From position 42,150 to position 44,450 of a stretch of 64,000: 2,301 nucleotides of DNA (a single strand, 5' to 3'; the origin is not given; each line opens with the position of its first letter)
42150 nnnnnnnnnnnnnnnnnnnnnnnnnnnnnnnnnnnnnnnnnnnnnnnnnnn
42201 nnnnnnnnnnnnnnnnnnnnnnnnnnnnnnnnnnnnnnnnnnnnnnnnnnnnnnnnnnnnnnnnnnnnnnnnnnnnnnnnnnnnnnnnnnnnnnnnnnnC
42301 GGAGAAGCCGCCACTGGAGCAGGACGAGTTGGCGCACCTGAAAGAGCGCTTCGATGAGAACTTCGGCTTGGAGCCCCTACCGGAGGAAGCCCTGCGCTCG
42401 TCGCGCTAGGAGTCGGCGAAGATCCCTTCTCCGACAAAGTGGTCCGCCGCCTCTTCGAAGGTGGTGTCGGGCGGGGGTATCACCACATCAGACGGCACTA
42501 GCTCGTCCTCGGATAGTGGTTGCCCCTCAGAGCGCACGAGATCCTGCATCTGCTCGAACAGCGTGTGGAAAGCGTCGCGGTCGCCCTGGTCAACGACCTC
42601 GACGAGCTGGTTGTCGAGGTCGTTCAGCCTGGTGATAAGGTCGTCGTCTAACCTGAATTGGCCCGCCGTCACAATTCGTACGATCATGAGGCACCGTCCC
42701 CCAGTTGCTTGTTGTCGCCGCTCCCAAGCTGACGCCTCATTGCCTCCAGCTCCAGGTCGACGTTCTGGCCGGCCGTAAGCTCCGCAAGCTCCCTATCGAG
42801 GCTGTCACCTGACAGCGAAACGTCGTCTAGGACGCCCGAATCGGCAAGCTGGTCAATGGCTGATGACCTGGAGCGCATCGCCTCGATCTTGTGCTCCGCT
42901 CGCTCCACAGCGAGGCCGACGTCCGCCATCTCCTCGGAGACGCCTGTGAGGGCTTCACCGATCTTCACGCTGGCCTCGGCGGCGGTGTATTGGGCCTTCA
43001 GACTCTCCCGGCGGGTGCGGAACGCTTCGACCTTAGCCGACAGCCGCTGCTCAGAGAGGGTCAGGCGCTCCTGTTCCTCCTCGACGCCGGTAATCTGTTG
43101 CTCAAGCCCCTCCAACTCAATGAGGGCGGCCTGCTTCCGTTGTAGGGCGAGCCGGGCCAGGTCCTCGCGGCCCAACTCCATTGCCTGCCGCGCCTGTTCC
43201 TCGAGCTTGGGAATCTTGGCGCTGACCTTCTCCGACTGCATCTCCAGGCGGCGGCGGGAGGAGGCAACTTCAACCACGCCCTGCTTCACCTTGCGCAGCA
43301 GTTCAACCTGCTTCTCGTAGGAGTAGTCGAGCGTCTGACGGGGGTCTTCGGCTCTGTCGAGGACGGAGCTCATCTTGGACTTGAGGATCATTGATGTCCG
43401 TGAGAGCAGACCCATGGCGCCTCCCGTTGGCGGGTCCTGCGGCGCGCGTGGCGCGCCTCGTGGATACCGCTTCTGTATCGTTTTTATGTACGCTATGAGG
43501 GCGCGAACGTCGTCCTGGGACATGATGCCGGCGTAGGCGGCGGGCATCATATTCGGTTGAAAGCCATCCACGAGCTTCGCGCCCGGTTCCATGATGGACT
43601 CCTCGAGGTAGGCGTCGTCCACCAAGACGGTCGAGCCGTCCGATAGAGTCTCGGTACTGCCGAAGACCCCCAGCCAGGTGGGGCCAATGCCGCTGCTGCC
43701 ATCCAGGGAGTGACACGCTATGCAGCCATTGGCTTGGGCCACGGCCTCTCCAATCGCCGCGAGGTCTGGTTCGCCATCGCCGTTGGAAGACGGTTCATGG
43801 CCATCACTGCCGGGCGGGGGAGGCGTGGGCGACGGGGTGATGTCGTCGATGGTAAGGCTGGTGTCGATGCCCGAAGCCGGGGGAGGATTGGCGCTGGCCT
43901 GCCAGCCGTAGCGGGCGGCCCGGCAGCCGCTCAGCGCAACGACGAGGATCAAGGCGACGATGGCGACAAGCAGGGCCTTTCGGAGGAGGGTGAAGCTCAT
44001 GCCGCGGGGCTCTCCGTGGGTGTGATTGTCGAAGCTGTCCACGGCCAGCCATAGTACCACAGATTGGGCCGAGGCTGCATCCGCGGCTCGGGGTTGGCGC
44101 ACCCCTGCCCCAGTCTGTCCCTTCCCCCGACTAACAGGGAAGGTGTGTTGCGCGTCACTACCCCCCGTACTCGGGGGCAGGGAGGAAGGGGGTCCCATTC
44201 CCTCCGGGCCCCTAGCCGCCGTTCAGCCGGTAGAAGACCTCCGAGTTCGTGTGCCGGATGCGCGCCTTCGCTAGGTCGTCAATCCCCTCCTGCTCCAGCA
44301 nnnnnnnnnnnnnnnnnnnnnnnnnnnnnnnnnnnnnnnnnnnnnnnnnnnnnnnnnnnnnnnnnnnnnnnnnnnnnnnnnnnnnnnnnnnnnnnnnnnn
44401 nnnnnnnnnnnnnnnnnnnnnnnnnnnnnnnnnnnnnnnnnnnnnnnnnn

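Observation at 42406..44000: Lipoprotein cytochrome c fused in frame to PspA, followed by PspAA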

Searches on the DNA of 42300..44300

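Call 39: search_rna_families(source=window, start=42300, end=44300, threshold=evalue, max_evalue=1)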
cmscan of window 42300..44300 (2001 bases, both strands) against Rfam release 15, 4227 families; matches with E-value up to 1: 3.
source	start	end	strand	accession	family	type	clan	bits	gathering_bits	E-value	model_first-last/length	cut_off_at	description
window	42450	42529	-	RF02946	cow-rumen-1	Gene; sRNA;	-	22.7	53.4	0.03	1-61/61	no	cow-rumen-1 RNA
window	42450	42513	-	RF01149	sR10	Gene; snRNA; snoRNA; CD-box;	-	17.3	45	0.2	1-54/54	no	Small nucleolar RNA sR10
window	43728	43799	-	RF02219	ZNRD1-AS1_2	Gene; lncRNA;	-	17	60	0.37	1-76/76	no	ZNRD1 antisense RNA 1 conserved region 2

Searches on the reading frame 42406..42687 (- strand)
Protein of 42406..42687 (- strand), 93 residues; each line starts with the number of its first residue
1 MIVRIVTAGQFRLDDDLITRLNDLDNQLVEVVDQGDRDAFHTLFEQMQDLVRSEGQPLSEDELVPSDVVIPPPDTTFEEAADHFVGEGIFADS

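Call 4: search_protein_families(library=pfam, proteins=[window:42406-42687:-], max_evalue=0.01)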
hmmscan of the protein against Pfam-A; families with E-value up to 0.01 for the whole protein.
window:42406-42687:- (93 aa): 2 families
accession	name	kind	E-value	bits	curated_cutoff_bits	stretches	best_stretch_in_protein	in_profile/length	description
PF22743.2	PspAA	-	5.5e-31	107.1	27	1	1-91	1-91/92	PspA-Associated protein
PF12731.12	Mating_N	-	0.0013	19.3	21.4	1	12-61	10-60/95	Mating-type protein beta 1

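Call 26: search_protein_families(library=ncbifam, proteins=[window:42406-42687:-], max_evalue=0.01)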
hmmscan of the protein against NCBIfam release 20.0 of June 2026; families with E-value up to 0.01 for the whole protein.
window:42406-42687:- (93 aa): 0 families

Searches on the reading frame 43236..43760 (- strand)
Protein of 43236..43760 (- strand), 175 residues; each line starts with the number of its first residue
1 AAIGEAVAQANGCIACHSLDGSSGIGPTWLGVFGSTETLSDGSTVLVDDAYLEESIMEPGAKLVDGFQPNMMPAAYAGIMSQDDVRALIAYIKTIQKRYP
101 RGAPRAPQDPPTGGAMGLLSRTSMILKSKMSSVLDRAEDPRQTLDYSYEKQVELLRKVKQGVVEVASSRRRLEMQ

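Call 23: search_protein_representatives(protein=window:43236-43760:-)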
Query: 175 residues. Proteins with E-value up to 0.001 (for the whole library): 6058; up to 1e-10: 2460; up to 1e-30: 47. The best 150 are listed.
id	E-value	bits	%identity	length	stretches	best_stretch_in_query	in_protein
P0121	5.7e-139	474.9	43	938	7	6-95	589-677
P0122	4.3e-90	316.0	41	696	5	2-105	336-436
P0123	7.5e-56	204.7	46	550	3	2-105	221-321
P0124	4.6e-52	192.4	95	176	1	1-96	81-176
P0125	1.4e-50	187.6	40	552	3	4-118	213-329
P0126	2.0e-50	187.1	50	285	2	4-114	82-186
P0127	4.5e-49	182.7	38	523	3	5-94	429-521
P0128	1.2e-47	178.1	51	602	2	4-95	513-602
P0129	1.3e-47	177.9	50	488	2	4-95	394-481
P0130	2.7e-47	176.9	38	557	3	4-111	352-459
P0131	1.2e-46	174.8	49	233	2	2-97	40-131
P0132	3.7e-46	173.2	39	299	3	1-99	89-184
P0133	4.0e-46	173.1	52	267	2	4-95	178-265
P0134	1.2e-44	168.3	49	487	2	2-95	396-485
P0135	6.4e-43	162.7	46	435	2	10-95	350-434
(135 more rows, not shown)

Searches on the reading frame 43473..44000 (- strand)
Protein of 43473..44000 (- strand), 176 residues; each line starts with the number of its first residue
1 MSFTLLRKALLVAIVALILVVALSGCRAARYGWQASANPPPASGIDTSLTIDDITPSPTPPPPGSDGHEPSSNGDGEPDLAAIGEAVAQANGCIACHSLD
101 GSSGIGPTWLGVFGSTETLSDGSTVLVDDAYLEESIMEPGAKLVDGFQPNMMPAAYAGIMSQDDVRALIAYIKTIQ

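Call 25: search_solved_structures(query=window:43473-44000:-, max_evalue=0.001)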
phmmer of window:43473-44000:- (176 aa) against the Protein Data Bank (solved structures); distinct sequences matched with E-value up to 0.001: 9.
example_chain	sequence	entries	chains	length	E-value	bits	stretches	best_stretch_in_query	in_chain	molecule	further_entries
1w2l_A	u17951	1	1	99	1.4e-25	93.4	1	80-174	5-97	CYTOCHROME OXIDASE SUBUNIT II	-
7zs2_A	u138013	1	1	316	6.9e-06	29.3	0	81-174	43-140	Hypothetical (Diheme) protein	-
7zs1_A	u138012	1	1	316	7.6e-06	29.2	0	81-174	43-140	Hypothetical (Diheme) protein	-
7zs0_A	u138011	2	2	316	7.6e-06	29.2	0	81-174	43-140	Hypothetical (Diheme) protein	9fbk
3m97_X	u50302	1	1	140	0.00019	24.6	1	64-124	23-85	Cytochrome c-552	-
1c7m_A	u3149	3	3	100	0.00021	24.5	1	84-125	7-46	PROTEIN (CYTOCHROME C552) | CYTOCHROME C552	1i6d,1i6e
1ql3_A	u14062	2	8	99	0.00022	24.5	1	91-125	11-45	CYTOCHROME C552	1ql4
9fks_o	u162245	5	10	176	0.00049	23.3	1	64-124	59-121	Cytochrome c, class I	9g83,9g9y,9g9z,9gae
8hdd_B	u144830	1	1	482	0.00069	22.8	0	76-172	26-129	Glucose dehydrogenase beta subunit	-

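Call 26: search_protein_families(library=ncbifam, proteins=[window:43473-44000:-], max_evalue=0.01)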
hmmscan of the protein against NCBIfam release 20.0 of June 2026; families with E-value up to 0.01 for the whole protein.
window:43473-44000:- (176 aa): 3 families
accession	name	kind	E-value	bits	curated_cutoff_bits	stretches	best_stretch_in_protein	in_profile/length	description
TIGR04485.1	thiosulf_SoxX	equivalog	3.1e-05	24.6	61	1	92-174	4-77/78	sulfur oxidation c-type cytochrome SoxX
TIGR02603.1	CxxCH_TIGR02603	domain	0.00015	21.8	68.15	0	147-174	106-133/134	putative heme-binding domain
TIGR04494.1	c550_PedF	equivalog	0.0027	17.6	122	1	81-175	51-130/133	cytochrome c-550 PedF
